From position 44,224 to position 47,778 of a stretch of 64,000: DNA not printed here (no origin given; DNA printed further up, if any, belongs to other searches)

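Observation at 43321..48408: Roughly 1700-aa fusion of a Ser/Thr kinase, NTPase/TPR-like repeats, GAF-like region and a sigma-54 activator with exact GAFTGA motif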

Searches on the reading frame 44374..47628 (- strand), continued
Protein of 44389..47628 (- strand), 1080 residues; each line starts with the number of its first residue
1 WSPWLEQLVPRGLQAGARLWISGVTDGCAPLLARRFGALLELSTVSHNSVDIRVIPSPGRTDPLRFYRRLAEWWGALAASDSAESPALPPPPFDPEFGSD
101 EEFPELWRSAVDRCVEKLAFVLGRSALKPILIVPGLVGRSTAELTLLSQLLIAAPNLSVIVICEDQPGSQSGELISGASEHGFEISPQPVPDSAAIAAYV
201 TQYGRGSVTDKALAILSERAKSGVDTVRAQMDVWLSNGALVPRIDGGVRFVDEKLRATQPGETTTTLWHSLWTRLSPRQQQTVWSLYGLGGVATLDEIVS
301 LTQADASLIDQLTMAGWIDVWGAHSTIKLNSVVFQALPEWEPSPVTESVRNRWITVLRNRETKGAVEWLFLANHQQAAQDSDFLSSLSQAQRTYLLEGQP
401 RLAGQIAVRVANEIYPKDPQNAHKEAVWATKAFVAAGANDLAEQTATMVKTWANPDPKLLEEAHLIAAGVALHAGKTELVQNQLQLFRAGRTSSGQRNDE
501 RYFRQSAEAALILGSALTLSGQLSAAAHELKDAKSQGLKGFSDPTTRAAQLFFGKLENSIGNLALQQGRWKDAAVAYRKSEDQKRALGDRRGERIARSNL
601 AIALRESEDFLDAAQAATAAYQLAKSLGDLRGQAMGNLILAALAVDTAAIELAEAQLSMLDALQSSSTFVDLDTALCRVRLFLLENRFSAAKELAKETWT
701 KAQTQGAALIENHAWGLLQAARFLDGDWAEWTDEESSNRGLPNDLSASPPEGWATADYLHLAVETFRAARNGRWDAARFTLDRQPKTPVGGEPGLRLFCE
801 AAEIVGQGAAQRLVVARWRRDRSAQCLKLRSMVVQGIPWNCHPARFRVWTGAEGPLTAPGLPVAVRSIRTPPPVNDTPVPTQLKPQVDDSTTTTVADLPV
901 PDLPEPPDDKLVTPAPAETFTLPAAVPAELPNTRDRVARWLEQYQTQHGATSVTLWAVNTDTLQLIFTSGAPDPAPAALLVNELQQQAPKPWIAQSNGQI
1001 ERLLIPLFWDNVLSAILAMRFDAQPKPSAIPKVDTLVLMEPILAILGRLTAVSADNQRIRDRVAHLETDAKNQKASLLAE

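Call 38: predict_structure(alignment_id=A3)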
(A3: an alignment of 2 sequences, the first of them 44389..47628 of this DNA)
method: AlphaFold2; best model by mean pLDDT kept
length: 1080 residues; sequences in the alignment: 2
mean_pLDDT: 39.8   pTM: 0.29
mean pLDDT of the five models: 39.8, 39.7, 37.0, 36.3, 34.7
residues with pLDDT >= 90: 0; 70-90: 23; 50-70: 189; < 50: 868
segments of 3 or more residues with pLDDT < 50: 1-7, 23-27, 42-48, 80-103, 165-398, 492-554, 556-763, 768-1080
pLDDT, mean of each block of 10 residues (from residue 1): 43 59 50 63 49 62 65 62 30 31 49 67 67 64 63 67 46 31 24 28 27 29 28 28 29 35 39 43 38 36 31 30 27 33 33 34 36 35 41 46 60 65 64 61 73 67 64 58 59 39 40 42 42 37 40 46 44 44 41 37 40 43 41 42 36 41 35 40 41 41 35 43 41 33 26 33 47 41 32 35 32 25 28 22 22 23 22 25 23 28 29 25 27 37 41 29 28 29 27 26 24 26 26 28 32 37 45 39
secondary structure, 60 per line:
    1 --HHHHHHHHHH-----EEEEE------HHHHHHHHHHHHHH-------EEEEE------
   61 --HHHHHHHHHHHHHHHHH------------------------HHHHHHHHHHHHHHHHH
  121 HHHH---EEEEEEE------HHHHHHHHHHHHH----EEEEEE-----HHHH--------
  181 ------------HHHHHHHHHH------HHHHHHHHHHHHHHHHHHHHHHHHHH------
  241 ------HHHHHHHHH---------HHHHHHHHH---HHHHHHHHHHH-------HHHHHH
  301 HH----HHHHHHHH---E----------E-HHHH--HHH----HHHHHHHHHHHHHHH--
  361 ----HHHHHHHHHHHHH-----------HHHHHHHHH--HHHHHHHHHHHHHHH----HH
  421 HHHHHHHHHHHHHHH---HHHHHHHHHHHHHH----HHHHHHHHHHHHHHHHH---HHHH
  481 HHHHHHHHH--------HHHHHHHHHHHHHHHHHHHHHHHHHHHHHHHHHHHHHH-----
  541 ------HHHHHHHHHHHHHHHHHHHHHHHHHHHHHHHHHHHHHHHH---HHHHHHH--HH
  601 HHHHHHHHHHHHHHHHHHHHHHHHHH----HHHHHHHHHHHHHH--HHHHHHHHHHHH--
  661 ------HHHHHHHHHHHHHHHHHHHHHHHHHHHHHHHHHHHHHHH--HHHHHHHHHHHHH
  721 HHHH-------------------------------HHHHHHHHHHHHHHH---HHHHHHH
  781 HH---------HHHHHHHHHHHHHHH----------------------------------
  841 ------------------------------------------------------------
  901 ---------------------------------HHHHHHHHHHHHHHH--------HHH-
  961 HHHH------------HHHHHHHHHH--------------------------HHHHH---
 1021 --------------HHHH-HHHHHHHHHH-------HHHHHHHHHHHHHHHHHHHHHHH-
elements in order (helices of 4 or more, strands of 3 or more residues): H3-12 E18-22 H29-42 E50-54 H63-79 H104-124 E128-134 H141-153 E158-163 H169-172 H193-202 H209-234 H247-255 H265-273 H277-287 H295-302 H307-314 H331-334 H344-358 H365-377 H389-397 H400-414 H419-435 H439-452 H457-473 H477-489 H498-535 H547-586 H590-596 H599-626 H631-644 H647-658 H667-705 H708-724 H756-770 H774-782 H792-806 H934-948 H961-964 H977-986 H1013-1017 H1035-1038 H1040-1049 H1057-1079
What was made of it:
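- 47119..47616 (-): P-loop-less STAND-like alpha/beta domain (residues 265-430). Walker A relic is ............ at 47533-47568; Walker B relic is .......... at 47215-47244. A beta-alpha-beta pattern appears in a low-confidence model (call 38).
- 46489..47118 (-): Helical / winged-helix-like 'arm' region (residues 431-640). The fold itself is not confidently modelled (call 38).
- Tried and rejected: It is unusable except for the secondary-structure pattern (call 38).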

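Call 45: find_homologous_proteins(query=A4, max_evalue=1e-10)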
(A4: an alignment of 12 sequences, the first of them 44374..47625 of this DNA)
Query A4 (12 sequences) (1084 aa, profile of the alignment): 2 proteins with E <= 1e-10 among 8000 candidates.
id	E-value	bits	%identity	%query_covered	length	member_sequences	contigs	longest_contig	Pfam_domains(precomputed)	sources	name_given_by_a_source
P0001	0.0e+0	1122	100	100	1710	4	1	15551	PF07714.24,PF00069.32,PF00158.33,PF25601.2,PF02954.26,PF03109.23,PF14532.13,PF07728.21,PF17667.8,PF01078.28,PF01636.30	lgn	-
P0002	0.0e+0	1119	54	100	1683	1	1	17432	PF07714.24,PF00069.32,PF00158.33,PF25601.2,PF02954.26,PF03109.23,PF14532.13,PF07728.21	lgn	-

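Call 47: find_related_loci(query=A3, collection=genome_contigs, flank=8000)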
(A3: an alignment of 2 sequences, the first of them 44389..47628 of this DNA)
Query A3 (1080 aa) in genome_contigs; peptide patterns used: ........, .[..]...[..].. (x = any residue, [..] = any of these).
40 stretches matched a pattern, but none encodes a relative of the query by tblastn (E <= 1e-3).
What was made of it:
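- Tried and rejected: A3 found no close relative in GTDB species genomes (call 47).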

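Call 51: list_cluster_members(proteins=[P0125, P0126, P0128, P0129, P0133, P0134, P0139, P0141, P0156, P0003])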
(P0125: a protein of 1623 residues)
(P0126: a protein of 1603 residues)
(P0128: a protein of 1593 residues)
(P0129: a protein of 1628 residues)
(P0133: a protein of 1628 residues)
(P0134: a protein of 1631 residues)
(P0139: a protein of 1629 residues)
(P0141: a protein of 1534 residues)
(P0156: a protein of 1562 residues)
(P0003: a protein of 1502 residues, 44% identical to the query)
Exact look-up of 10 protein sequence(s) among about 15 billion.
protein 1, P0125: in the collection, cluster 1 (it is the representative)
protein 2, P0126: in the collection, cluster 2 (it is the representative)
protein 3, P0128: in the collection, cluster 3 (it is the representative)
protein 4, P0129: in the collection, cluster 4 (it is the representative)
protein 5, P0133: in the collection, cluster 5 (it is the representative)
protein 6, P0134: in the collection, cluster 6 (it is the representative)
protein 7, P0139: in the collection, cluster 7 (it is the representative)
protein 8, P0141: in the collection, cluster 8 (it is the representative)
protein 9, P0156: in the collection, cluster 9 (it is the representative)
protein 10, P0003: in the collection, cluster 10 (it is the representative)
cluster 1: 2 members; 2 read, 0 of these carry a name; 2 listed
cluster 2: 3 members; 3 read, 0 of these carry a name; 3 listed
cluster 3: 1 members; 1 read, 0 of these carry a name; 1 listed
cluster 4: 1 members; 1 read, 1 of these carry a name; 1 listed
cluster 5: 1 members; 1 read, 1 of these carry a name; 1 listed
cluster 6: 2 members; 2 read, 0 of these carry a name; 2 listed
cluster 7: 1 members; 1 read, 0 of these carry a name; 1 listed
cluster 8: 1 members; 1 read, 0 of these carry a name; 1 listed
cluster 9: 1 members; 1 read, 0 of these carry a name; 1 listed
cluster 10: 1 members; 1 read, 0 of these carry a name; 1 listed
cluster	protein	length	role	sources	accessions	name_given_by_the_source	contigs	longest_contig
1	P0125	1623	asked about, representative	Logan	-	-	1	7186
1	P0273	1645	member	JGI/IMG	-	-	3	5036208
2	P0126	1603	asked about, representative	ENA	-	-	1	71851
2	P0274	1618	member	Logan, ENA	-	-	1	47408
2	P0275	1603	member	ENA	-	-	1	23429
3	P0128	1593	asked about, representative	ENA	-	-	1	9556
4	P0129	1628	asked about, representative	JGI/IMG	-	DNA-binding NtrC family response regulator/tetratricopeptide (TPR) repeat protein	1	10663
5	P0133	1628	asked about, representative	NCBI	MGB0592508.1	MAG: sigma 54-interacting transcriptional regulator [Myxococcota bacterium]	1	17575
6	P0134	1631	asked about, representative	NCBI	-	-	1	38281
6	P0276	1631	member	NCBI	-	-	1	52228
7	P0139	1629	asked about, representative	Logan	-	-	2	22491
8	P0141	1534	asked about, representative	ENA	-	-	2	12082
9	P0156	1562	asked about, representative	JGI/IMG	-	-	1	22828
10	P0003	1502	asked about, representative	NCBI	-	-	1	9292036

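Call 66: search_protein_families(library=pfam, alignment_id=A4, max_evalue=1)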
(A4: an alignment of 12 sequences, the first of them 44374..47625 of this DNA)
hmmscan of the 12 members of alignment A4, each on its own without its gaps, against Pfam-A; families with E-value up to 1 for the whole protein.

A. member 1, window:44374-47625:- (1084 aa): 3 families
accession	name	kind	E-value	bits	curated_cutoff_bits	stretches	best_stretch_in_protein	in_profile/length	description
PF13424.12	TPR_12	-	7e-05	23.4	30.1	1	556-624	6-76/77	Tetratricopeptide repeat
PF00515.34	TPR_1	-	0.091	13.1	27.8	1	557-578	5-26/34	Tetratricopeptide repeat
PF07719.23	TPR_2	-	0.36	11.5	27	0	559-579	7-27/34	Tetratricopeptide repeat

B. families by the number of members that match (of 12 scanned): 21 families
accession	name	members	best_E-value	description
PF00515.34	TPR_1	10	6.6e-10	Tetratricopeptide repeat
PF13424.12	TPR_12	9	3.9e-13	Tetratricopeptide repeat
PF07719.23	TPR_2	9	1.1e-06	Tetratricopeptide repeat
PF13181.12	TPR_8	6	8.5e-07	Tetratricopeptide repeat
PF13374.12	TPR_10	5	8.3e-05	Tetratricopeptide repeat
PF13432.12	TPR_16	5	0.00015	Tetratricopeptide repeat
PF12862.13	ANAPC5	4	0.028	Anaphase-promoting complex subunit 5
PF17874.7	TPR_MalT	3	2e-07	MalT-like TPR region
PF13176.12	TPR_7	3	1.1e-06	Tetratricopeptide repeat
PF13174.12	TPR_6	3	0.032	Tetratricopeptide repeat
PF25058.1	ARM_TT21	1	0.013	Tetratricopeptide repeat protein 21 ARM repeat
PF13428.12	TPR_14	1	0.017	Tetratricopeptide repeat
PF14559.12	TPR_19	1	0.028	Tetratricopeptide repeat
PF21924.1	XRCC4_CC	1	0.05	XRCC4 coiled-coil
PF12895.13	ANAPC3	1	0.12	Anaphase-promoting complex, cyclosome, subunit 3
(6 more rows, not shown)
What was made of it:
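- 45154..46488 (-): TPR-like superhelix (residues 641-1085), with the conserved core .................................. TPR_1/TPR_12/TPR_MalT hits in 9-10 of 12 subfamily members (call 66).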
